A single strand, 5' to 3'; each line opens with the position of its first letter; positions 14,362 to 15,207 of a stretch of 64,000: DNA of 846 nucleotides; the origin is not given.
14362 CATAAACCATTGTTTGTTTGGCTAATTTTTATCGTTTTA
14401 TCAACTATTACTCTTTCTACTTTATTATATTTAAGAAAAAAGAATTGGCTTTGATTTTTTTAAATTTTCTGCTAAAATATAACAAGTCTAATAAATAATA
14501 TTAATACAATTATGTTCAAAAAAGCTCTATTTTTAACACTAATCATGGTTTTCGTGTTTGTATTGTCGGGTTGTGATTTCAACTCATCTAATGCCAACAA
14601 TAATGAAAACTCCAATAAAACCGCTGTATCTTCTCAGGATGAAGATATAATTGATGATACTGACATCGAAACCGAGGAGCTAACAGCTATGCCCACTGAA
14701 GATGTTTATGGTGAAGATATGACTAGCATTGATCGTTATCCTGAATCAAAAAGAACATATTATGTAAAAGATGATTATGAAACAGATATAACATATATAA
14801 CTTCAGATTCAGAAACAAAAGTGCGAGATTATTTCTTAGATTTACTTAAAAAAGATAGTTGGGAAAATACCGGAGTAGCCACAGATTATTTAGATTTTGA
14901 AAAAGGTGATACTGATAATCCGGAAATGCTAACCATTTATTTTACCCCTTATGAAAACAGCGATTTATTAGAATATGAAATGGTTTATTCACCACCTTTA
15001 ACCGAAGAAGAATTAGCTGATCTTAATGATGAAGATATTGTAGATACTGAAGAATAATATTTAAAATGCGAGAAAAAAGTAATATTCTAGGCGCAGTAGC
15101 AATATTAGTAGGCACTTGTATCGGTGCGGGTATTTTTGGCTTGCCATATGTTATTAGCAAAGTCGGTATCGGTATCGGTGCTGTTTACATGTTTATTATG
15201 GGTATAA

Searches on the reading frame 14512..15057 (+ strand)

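Call 3: search_protein_families(library=pfam, proteins=[window:14512-15057:+], max_evalue=0.01)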
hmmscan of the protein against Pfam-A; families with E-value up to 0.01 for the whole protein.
window:14512-15057:+ (181 aa): 0 families

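Call 50: search_protein_families(library=ncbifam, proteins=[window:14512-15057:+], max_evalue=0.01)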
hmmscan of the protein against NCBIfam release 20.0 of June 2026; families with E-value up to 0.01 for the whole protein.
window:14512-15057:+ (181 aa): 5 families
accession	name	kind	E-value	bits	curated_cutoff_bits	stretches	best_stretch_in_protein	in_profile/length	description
NF041428.1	TrsH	subfamily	0.00024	21.2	150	1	7-45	4-44/149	TrsH/TraH family protein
NF033193.2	lipo_NDxxF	hypoth_equivalog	0.0019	17.9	60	1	3-50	1-49/199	NDxxF motif lipoprotein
NF033194.1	lipo_EMYY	hypoth_equivalog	0.0037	16.6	100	1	3-74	1-73/292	EMYY motif lipoprotein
NF047813.1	LIC13410_lipo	equivalog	0.0038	17.3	180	1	3-91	2-91/123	LIC13410 family lipoprotein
NF047879.1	catechol_SstD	exception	0.0086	15.1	450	0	4-142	2-142/343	ferrated catecholamine ABC transporter substrate-binding lipoprotein SstD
